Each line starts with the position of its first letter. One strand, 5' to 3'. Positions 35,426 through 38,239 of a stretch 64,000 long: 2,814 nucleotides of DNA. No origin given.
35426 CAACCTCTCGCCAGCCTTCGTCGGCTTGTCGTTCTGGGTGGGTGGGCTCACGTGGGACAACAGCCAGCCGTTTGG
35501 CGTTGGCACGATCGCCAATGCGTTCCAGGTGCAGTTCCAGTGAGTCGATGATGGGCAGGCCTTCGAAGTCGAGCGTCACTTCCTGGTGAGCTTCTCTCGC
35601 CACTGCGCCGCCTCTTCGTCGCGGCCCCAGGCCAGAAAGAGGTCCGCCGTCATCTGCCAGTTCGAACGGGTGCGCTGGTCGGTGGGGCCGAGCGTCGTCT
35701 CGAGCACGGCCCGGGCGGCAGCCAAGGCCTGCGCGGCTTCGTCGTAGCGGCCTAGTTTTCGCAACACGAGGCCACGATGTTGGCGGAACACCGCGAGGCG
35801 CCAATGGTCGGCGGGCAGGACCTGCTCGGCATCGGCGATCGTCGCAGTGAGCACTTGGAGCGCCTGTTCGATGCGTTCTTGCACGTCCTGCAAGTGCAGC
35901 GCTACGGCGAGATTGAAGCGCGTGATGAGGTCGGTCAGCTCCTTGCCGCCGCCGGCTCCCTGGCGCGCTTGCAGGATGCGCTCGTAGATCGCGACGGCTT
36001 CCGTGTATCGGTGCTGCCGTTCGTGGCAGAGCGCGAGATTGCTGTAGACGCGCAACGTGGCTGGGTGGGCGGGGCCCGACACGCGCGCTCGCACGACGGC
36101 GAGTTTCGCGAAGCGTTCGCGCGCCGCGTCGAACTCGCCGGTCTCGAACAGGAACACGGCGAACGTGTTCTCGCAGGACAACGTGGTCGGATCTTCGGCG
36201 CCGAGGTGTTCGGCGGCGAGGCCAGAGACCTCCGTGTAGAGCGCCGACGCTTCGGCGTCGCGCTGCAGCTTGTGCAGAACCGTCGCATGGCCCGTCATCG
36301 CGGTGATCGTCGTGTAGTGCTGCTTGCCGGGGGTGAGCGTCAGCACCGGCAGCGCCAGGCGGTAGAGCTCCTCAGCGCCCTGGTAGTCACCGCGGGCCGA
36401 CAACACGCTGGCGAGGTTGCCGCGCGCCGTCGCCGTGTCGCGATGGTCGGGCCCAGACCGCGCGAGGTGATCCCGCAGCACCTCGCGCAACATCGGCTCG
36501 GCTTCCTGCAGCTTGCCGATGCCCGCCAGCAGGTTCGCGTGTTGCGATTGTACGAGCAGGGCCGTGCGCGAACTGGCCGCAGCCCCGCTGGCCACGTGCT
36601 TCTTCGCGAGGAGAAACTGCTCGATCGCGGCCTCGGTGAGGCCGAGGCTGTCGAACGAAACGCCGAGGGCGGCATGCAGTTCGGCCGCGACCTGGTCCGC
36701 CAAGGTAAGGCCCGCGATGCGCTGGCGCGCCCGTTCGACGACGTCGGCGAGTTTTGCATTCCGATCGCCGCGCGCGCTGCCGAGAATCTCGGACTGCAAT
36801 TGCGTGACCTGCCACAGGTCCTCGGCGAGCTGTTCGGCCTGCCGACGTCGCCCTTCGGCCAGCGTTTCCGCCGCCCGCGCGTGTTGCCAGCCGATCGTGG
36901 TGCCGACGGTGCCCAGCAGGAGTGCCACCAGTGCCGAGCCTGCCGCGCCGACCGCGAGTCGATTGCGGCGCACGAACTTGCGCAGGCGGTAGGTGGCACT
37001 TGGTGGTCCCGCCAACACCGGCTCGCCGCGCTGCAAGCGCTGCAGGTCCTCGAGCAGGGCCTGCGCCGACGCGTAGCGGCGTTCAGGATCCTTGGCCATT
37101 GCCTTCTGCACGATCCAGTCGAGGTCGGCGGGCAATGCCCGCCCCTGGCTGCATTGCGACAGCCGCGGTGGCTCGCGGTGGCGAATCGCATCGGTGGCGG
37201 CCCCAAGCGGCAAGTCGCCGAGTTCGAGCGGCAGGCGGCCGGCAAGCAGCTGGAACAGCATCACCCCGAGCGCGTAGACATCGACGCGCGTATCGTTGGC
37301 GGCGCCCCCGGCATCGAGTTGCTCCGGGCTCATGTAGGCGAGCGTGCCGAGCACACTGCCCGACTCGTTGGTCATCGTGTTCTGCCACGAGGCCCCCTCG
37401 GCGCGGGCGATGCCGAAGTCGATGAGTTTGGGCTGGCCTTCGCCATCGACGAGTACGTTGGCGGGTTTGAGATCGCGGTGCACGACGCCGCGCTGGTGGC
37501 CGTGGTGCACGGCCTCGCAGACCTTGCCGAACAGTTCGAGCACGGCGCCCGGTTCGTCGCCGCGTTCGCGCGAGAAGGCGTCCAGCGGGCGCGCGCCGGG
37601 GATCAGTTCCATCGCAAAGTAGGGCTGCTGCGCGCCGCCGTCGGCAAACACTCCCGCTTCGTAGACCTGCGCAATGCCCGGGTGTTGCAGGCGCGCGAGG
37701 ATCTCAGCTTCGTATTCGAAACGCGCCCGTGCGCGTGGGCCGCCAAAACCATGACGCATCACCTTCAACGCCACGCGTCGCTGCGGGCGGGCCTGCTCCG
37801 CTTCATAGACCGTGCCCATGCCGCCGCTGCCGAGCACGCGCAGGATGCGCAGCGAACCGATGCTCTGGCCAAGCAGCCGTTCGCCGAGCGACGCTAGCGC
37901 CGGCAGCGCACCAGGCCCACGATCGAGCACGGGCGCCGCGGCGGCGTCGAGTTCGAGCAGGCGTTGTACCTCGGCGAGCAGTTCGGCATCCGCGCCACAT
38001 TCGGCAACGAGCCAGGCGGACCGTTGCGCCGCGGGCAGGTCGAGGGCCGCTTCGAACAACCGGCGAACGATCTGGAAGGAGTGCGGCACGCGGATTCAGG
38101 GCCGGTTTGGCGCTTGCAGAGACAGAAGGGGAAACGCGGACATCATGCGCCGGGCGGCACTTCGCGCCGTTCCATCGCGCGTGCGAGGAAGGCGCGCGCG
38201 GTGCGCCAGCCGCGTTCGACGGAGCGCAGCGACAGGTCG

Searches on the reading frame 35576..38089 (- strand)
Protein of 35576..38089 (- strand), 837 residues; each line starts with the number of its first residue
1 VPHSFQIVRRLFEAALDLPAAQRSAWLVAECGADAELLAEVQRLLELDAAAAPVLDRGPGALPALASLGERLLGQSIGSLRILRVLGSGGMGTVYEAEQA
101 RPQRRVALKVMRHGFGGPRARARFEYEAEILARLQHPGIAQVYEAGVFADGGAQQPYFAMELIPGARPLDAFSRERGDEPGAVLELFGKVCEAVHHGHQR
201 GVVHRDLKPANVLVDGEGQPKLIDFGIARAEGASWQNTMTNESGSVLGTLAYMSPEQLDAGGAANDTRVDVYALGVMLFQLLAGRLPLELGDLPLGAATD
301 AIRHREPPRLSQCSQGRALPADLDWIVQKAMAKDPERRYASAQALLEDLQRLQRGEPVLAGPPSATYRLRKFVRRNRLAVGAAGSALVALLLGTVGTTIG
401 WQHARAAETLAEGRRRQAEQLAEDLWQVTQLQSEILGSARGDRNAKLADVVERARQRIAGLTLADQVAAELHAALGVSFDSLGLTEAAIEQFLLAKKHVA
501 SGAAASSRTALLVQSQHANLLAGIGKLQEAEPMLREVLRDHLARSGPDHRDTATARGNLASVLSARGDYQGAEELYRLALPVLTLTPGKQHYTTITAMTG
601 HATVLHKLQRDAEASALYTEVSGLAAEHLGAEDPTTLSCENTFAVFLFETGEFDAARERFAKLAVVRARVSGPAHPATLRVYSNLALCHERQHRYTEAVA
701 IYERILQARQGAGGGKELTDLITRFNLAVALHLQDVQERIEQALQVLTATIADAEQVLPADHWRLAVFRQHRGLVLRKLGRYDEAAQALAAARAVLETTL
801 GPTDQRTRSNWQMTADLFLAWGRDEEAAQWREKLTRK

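Call 112: search_protein_families(library=pfam, proteins=[window:35576-38089:-], max_evalue=0.00001)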
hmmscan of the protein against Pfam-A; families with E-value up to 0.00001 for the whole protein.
window:35576-38089:- (837 aa): 10 families
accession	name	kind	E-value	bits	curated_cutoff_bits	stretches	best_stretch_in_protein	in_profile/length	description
PF13424.12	TPR_12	-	2.6e-44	149.7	30.1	5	642-710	8-76/77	Tetratricopeptide repeat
PF00069.31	Pkinase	-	2.4e-41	142.3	31.7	1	82-345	3-258/263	Protein kinase domain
PF13374.12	TPR_10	-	8.1e-25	86.5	27.5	0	552-580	1-29/42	Tetratricopeptide repeat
PF07714.23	PK_Tyr_Ser-Thr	-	1.5e-24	87.1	23.1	1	81-340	2-250/258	Protein tyrosine and serine/threonine kinase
PF00515.34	TPR_1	-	8.8e-13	47.9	27.8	0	680-707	2-29/34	Tetratricopeptide repeat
PF24885.1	TPR_NPHP3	-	3.1e-11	43.6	100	1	506-615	95-203/239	Nephrocystin-3 TPR domain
PF07719.23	TPR_2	-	2.8e-10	39.9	27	0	681-707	3-29/34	Tetratricopeptide repeat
PF13432.12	TPR_16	-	9.3e-10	39.2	32.7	1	517-580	3-58/65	Tetratricopeptide repeat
PF13181.12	TPR_8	-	4.3e-09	36.2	25.7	0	680-708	2-30/34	Tetratricopeptide repeat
PF13176.12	TPR_7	-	7.5e-08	32.3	27.9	0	557-589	3-34/36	Tetratricopeptide repeat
